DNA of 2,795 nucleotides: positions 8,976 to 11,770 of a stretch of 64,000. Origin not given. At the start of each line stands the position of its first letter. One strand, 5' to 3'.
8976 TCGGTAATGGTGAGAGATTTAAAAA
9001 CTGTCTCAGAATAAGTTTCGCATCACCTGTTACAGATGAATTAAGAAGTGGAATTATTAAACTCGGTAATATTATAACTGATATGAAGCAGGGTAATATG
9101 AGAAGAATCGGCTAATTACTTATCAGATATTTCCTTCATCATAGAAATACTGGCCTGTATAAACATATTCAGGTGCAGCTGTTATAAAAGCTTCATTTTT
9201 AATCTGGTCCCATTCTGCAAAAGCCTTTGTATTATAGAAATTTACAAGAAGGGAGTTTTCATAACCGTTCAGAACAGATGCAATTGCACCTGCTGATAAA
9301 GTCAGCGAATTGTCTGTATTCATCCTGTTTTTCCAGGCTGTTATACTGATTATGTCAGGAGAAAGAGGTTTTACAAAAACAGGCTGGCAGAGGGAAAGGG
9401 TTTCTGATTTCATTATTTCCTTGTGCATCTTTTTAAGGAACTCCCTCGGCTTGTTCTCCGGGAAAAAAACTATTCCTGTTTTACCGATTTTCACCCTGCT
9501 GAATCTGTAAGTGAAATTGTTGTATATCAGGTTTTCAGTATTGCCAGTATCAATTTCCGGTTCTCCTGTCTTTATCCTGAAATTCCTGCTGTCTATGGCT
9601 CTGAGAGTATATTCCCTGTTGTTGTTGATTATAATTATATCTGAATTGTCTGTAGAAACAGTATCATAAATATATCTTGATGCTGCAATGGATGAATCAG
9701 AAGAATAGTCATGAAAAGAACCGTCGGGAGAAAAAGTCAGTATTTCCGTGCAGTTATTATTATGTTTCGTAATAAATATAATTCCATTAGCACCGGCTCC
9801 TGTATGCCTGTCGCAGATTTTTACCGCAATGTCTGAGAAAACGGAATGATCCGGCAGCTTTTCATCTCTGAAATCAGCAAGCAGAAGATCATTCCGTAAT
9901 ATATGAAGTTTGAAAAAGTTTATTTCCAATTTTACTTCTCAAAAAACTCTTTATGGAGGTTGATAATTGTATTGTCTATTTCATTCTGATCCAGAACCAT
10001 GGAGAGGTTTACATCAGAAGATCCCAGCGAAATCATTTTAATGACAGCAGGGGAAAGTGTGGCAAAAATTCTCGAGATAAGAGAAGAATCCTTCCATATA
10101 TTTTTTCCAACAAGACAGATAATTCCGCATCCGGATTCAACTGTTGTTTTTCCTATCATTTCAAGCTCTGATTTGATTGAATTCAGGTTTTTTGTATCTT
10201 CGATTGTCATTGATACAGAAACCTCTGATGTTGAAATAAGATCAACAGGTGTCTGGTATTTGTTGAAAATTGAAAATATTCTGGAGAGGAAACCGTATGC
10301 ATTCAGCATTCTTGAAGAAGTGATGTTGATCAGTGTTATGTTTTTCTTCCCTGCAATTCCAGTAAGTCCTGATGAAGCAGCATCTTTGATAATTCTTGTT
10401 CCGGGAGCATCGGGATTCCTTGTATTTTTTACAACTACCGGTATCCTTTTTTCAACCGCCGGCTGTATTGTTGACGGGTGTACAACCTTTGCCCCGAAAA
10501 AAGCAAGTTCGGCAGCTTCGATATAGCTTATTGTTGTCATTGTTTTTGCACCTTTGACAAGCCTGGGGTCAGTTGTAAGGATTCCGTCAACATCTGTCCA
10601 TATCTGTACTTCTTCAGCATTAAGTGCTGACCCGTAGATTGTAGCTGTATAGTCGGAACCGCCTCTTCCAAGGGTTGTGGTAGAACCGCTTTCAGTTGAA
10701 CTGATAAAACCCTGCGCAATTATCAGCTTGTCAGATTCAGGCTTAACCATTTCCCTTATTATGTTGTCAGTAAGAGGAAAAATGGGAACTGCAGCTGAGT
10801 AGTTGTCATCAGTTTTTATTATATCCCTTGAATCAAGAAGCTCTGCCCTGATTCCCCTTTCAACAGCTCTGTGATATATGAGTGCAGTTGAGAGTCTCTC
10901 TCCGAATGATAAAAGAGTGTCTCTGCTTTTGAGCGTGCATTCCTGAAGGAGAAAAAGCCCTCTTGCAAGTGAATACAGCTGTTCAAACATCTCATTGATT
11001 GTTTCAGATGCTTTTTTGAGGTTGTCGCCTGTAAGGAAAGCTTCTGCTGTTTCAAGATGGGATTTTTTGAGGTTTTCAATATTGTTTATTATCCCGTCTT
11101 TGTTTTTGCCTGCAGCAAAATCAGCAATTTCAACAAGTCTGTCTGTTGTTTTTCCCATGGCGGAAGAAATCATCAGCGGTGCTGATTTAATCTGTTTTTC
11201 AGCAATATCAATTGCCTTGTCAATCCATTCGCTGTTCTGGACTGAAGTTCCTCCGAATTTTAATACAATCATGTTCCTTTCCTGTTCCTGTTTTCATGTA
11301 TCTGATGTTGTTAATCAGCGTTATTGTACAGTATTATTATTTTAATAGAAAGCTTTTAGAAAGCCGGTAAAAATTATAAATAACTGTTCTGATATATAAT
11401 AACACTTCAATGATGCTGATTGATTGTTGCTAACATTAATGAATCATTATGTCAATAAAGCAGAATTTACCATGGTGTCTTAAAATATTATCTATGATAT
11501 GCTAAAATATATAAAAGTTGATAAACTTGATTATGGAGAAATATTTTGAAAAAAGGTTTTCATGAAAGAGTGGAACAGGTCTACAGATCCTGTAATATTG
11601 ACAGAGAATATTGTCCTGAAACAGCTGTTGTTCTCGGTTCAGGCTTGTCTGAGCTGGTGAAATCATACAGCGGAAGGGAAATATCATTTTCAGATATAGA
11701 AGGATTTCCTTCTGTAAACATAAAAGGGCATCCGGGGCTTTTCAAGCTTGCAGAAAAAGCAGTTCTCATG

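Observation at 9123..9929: DapF-like protein next to lysC has both catalytic cysteines replaced by serine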

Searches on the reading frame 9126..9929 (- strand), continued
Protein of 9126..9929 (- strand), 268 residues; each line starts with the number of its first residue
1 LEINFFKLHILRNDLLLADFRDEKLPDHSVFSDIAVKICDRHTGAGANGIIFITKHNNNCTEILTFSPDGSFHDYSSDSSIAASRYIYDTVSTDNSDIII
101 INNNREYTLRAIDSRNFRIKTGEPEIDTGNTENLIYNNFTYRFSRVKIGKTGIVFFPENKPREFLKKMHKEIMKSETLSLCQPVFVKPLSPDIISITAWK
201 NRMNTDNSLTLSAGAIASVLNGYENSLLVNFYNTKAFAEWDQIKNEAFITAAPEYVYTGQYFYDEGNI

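Call 55: find_encoding_contigs(protein=P0169, flank=10000, max_places=1)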
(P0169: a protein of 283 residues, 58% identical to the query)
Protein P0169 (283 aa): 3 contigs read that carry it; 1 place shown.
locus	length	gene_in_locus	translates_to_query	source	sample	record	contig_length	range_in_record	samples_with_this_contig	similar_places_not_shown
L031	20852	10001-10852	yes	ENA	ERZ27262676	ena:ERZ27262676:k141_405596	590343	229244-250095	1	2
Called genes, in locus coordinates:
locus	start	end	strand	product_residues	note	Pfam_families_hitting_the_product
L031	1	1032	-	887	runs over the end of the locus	PF01326:PPDK_N, PF00391:PEP-utilizers, PF02896:PEP-utilizers_C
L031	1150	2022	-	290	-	PF00140:Sigma70_r1_2, PF04542:Sigma70_r2, PF04539:Sigma70_r3, PF04545:Sigma70_r4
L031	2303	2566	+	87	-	PF00166:Cpn10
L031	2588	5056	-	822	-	PF00270:DEAD, PF04851:ResIII (faint), PF00271:Helicase_C (faint), PF13307:Helicase_C_2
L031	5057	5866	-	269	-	PF01048:PNP_UDP_1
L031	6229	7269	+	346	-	PF01118:Semialdhyde_dh, PF02774:Semialdhyde_dhC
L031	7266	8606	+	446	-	PF00696:AA_kinase, PF22468:ACT_9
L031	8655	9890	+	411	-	PF00278:Orn_DAP_Arg_deC, PF02784:Orn_Arg_deC_N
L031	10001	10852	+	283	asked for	PF01678:DAP_epimerase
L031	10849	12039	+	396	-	PF00155:Aminotran_1_2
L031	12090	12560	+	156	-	PF00226:DnaJ (weak)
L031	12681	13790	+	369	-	PF00953:Glycos_transf_4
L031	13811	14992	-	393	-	PF00015:MCPsignal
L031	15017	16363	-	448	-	PF00072:Response_reg, PF01078:Mg_chelatase (weak), PF00158:Sigma54_activat, PF14532:Sigma54_activ_2, PF07724:AAA_2, PF07728:AAA_5, PF25601:AAA_lid_14, PF02954:HTH_8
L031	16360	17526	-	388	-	PF08448:PAS_4 (weak), PF13426:PAS_9 (faint), PF00512:HisKA, PF02518:HATPase_c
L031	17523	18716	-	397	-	PF13177:DNA_pol3_delta2, PF00004:AAA (faint), PF13177:DNA_pol3_delta2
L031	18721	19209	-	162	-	PF02674:Colicin_V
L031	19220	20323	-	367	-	PF03033:Glyco_transf_28, PF04101:Glyco_tran_28_C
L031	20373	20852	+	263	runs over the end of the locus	PF20380:DUF6675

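Call 56: find_encoding_contigs(protein=P0174, flank=10000, max_places=1)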
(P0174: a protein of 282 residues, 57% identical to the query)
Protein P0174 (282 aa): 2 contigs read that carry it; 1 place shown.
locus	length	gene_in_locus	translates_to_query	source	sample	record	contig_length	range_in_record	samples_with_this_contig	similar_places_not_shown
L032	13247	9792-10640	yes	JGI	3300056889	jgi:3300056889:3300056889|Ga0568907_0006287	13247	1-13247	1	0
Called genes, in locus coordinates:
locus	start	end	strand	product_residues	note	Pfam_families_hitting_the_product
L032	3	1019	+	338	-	?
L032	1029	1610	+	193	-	PF01351:RNase_HII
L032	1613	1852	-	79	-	PF11680:DUF3276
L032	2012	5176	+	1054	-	-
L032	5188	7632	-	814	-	PF00933:Glyco_hydro_3, PF01915:Glyco_hydro_3_C, PF14310:Fn3-like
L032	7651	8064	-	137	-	PF22544:HYDIN_VesB_CFA65-like_Ig, PF07610:DUF1573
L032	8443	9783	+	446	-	PF00696:AA_kinase, PF22468:ACT_9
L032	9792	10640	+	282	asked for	PF01678:DAP_epimerase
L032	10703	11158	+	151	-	PF00226:DnaJ (weak)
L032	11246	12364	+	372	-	PF00953:Glycos_transf_4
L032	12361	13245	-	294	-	?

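Call 58: search_protein_families(library=ncbifam, proteins=[L031:10849-12036:+, L031:8655-9887:+, P0169, P0052, P0174, P0077, P0018, P0066], max_evalue=1e-20)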
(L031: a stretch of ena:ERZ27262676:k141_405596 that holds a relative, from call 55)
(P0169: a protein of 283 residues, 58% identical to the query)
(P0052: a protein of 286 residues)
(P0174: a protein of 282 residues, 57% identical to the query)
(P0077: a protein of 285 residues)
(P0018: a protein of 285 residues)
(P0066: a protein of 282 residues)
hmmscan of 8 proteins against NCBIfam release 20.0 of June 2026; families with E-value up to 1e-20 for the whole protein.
L031:10849-12036:+ (396 aa): 45 families (the best 25 are shown)
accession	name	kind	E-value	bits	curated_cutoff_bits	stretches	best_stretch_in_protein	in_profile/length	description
NF006756.0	PRK09276.1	subfamily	4.7e-126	420.8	507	1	6-392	5-386/387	LL-diaminopimelate aminotransferase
TIGR03540.1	DapC_direct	equivalog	5.5e-125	417.2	593.25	1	6-390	3-382/383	LL-diaminopimelate aminotransferase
TIGR03537.1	DapC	equivalog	1.5e-106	356.3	453.6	1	35-390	3-349/350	succinyldiaminopimelate transaminase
NF004611.0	PRK05942.1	equivalog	6.2e-90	302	628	1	6-390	9-388/394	aspartate aminotransferase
NF005815.0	PRK07681.1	equivalog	1.6e-86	290.9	545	1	5-390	5-384/399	LL-diaminopimelate aminotransferase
TIGR03538.1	DapC_gpp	equivalog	3e-86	289.8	474.6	1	7-391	3-394/395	succinyldiaminopimelate transaminase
NF005977.0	PRK08068.1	subfamily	9.6e-82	275.3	494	1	5-391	5-386/391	transaminase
NF005613.0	PRK07366.1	equivalog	2.6e-81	273.6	486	1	6-390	4-386/391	LL-diaminopimelate aminotransferase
NF006604.0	PRK09148.1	equivalog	1.2e-74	251.7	648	1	7-390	6-387/406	LL-diaminopimelate aminotransferase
NF004937.0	PRK06290.1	equivalog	3.3e-73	246.7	585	1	31-344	43-364/410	LL-diaminopimelate aminotransferase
NF006387.0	PRK08636.1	equivalog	1.3e-66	225.3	675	1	7-390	8-396/403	LL-diaminopimelate aminotransferase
NF006033.0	PRK08175.1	equivalog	5.2e-66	223.3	647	1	7-389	11-391/407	alanine transaminase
NF041364.1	GntC_guanitoxin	equivalog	7.9e-65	219.1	415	1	36-390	2-355/356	guanitoxin biosynthesis PLP-dependent (S)-gamma-hydroxy-L-arginine cyclodehydratase GntC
NF005816.0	PRK07682.1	equivalog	2.5e-58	197.6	620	1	26-392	23-383/390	aminotransferase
NF006229.0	PRK08361.1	equivalog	4e-56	190.7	624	1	34-393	35-389/391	aspartate aminotransferase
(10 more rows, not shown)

L031:8655-9887:+ (411 aa): 5 families
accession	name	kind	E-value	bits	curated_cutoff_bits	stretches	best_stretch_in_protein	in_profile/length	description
TIGR01048.1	lysA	equivalog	4.4e-126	420.7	297.9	1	5-405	12-413/417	diaminopimelate decarboxylase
NF006515.0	PRK08961.1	equivalog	2.4e-87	293.8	802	1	16-388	501-860/861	bifunctional aspartate kinase/diaminopimelate decarboxylase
TIGR03099.1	dCO2ase_PEP1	hypoth_equivalog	1.5e-56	192.2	478.45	1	4-374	10-383/398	pyridoxal-dependent decarboxylase, exosortase A system-associated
NF052544.1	OrLyDeCDokD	equivalog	7.9e-43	146.7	700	1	2-405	26-456/461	ornithine/lysine decarboxylase DokD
NF041039.1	FslC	exception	6.5e-22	77.9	500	1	8-397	18-414/418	rhizoferrin biosystnesis N-citrylornithine decarboxylase FslC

P0169 (283 aa): 2 families
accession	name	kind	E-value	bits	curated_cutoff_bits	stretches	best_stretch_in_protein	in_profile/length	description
TIGR00652.1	DapF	equivalog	1.3e-87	293.7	114.65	1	4-278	2-269/270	diaminopimelate epimerase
NF038284.1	bifunc_DapF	exception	2.2e-29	102.5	350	1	50-268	44-253/254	bifunctional diaminopimelate epimerase/glutamate racemase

P0052 (286 aa): 1 family
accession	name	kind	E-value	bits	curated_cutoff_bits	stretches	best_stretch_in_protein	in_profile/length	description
TIGR00652.1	DapF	equivalog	3e-64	217.1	114.65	1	3-275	1-268/270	diaminopimelate epimerase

P0174 (282 aa): 1 family
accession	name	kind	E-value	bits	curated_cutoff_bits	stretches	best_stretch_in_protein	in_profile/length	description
TIGR00652.1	DapF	equivalog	6.9e-58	196.2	114.65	1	3-275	1-268/270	diaminopimelate epimerase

P0077 (285 aa): 1 family
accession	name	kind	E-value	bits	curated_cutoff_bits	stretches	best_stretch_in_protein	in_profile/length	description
TIGR00652.1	DapF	equivalog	2e-30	106.2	114.65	1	5-278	1-269/270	diaminopimelate epimerase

P0018 (285 aa): 0 families

P0066 (282 aa): 0 families

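Call 67: find_encoding_contigs(protein=P0167, flank=8000, max_places=1)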
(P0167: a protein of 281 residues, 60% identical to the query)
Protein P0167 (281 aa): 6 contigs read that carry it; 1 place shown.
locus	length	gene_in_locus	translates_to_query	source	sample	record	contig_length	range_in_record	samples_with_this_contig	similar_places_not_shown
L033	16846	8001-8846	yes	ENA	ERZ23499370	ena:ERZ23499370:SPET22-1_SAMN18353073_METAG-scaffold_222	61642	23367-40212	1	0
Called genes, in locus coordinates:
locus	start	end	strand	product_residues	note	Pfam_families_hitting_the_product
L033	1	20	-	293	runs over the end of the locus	PF00140:Sigma70_r1_2, PF04542:Sigma70_r2, PF04539:Sigma70_r3, PF04545:Sigma70_r4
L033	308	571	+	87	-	PF00166:Cpn10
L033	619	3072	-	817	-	PF04002:RadC (faint), PF00270:DEAD (weak), PF04851:ResIII (faint), PF13307:Helicase_C_2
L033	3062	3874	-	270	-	PF01048:PNP_UDP_1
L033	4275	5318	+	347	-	PF01118:Semialdhyde_dh, PF02774:Semialdhyde_dhC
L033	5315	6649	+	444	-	PF00696:AA_kinase, PF22468:ACT_9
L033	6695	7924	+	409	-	PF00278:Orn_DAP_Arg_deC, PF01168:Ala_racemase_N (weak), PF02784:Orn_Arg_deC_N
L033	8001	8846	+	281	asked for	PF01678:DAP_epimerase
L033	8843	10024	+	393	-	PF00155:Aminotran_1_2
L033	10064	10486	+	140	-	PF00226:DnaJ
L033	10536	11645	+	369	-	PF00953:Glycos_transf_4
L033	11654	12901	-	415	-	PF00015:MCPsignal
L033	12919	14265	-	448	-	PF00072:Response_reg, PF01078:Mg_chelatase (faint), PF00158:Sigma54_activat, PF14532:Sigma54_activ_2, PF07724:AAA_2 (weak), PF07728:AAA_5, PF25601:AAA_lid_14, PF02954:HTH_8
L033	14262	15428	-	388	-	PF08448:PAS_4, PF00512:HisKA, PF02518:HATPase_c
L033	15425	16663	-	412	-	PF13177:DNA_pol3_delta2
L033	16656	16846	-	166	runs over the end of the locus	PF02674:Colicin_V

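Call 68: find_encoding_contigs(protein=P0181, flank=8000, max_places=1)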
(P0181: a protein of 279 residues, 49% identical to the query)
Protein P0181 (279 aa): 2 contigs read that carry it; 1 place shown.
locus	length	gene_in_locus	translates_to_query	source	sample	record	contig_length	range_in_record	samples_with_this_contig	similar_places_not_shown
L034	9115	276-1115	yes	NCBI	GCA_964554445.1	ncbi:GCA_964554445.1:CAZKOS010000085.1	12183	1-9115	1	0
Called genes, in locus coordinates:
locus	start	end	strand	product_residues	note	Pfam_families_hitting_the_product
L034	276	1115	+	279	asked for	PF01678:DAP_epimerase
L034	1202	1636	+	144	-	PF00226:DnaJ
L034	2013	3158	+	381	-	PF00953:Glycos_transf_4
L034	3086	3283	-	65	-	-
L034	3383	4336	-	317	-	PF01612:DNA_pol_A_exo1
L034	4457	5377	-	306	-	PF27299:TP0873_N, PF26154:DUF8042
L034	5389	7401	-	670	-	PF02465:FliD_N, PF07195:FliD_C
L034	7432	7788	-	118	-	PF03646:FlaG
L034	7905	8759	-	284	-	PF00669:Flagellin_N, PF00700:Flagellin_C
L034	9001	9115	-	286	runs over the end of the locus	PF00669:Flagellin_N, PF00700:Flagellin_C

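Call 83: predict_structure(alignment_id=A2)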
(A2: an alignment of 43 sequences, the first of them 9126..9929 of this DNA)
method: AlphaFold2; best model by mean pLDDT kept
length: 268 residues; sequences in the alignment: 43
mean_pLDDT: 94.3   pTM: 0.90
mean pLDDT of the five models: 94.3, 93.8, 93.2, 93.1, 92.1
residues with pLDDT >= 90: 237; 70-90: 27; 50-70: 3; < 50: 1
segments of 3 or more residues with pLDDT < 50: none
pLDDT, mean of each block of 10 residues (from residue 1): 97 97 92 97 96 92 97 92 96 85 96 97 87 91 94 95 96 94 97 96 90 97 97 97 98 98 80
secondary structure, 60 per line:
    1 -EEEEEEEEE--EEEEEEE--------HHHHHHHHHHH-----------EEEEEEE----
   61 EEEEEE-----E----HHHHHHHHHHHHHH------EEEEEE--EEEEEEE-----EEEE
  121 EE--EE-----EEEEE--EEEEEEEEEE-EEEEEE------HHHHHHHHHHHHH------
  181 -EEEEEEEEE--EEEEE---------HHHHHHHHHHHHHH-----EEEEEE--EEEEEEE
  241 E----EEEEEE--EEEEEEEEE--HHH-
elements in order: E2-10 E13-19 H28-38 E50-56 E61-66 H77-90 E97-102 E105-111 E117-122 E132-136 E139-148 E150-155 H162-174 E182-190 E193-197 H207-220 E226-231 E234-241 E246-251 E254-262

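Call 85: fold_search(model_id=the predicted structure, library=pdb)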
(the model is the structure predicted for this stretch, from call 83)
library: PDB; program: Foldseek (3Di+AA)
matches with E <= 10: 504; with E <= 0.001: 102
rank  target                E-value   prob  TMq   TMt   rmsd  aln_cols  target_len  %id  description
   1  2otn_B                4.8e-21  1.00  0.80  0.75   3.5       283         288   19  Crystal structure of the catalytically active form of diaminopimelate epimerase from Bacillus anthracis (released 2008-03-04)
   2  2otn_A                4.5e-20  1.00  0.87  0.80   3.2       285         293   19  Crystal structure of the catalytically active form of diaminopimelate epimerase from Bacillus anthracis (released 2008-03-04)
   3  7vdy_A                4.8e-20  1.00  0.84  0.79   3.3       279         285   15  Crystal structure of O-ureidoserine racemase (released 2021-12-15)
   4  9mro_A                9.1e-20  1.00  0.79  0.76   4.1       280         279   21  Crystal structures of a cyanobacterial DAP epimerase bound to either D,L-aziDAP or D,L-alpha-methyl DAP (released 2025-07-16)
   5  8qzy_A                1.3e-19  1.00  0.84  0.82   3.2       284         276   16  Structural and biochemical characterization of diaminopimelate epimerase from Pseudomonas aeruginosa (released 2024-11-06)
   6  5ha4_B                1.4e-19  1.00  0.83  0.79   3.5       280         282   15  Structure of a diaminopimelate epimerase from Acinetobacter baumannii (released 2016-01-27)
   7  7vdy_B                1.8e-19  1.00  0.81  0.78   3.7       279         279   15  Crystal structure of O-ureidoserine racemase (released 2021-12-15)
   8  1gqz                  1.8e-19  1.00  0.75  0.74   4.2       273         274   16  Refinement of Haemophilus influenzae Diaminopimelate epimerase at 1.7A (released 2003-06-12)
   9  5ha4_A                2.5e-19  1.00  0.83  0.80   3.4       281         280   15  Structure of a diaminopimelate epimerase from Acinetobacter baumannii (released 2016-01-27)
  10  8qzy_B                2.6e-19  1.00  0.82  0.80   3.3       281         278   17  Structural and biochemical characterization of diaminopimelate epimerase from Pseudomonas aeruginosa (released 2024-11-06)
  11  2q9h                  2.8e-19  1.00  0.74  0.73   4.2       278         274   17  Crystal structure of the C73S mutant of diaminopimelate epimerase (released 2007-10-23)
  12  2q9j                  3.7e-19  1.00  0.76  0.74   4.1       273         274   17  Crystal structure of the C217S mutant of diaminopimelate epimerase (released 2007-10-23)
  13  3ejx_A                5.0e-19  1.00  0.75  0.70   4.8       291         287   21  Crystal structure of diaminopimelate epimerase from Arabidopsis thaliana in complex with LL-AziDAP (released 2009-02-17)
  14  6d13_A                6.0e-19  1.00  0.84  0.82   3.0       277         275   16  Crystal structure of E.coli RppH-DapF complex (released 2018-05-23)
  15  3ejx_B                1.2e-18  1.00  0.73  0.69   4.9       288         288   21  Crystal structure of diaminopimelate epimerase from Arabidopsis thaliana in complex with LL-AziDAP (released 2009-02-17)
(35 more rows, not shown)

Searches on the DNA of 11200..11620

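Call 79: search_rna_families(source=window, start=11200, end=11620, threshold=evalue, max_evalue=1)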
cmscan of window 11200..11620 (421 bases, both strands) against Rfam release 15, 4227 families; matches with E-value up to 1: 1.
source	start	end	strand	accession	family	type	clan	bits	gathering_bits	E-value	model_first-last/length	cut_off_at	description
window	11524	11584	-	RF02120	FTX_2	Gene; lncRNA;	-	16.8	48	0.8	42-97/97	no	FTX transcript, XIST regulator conserved region 2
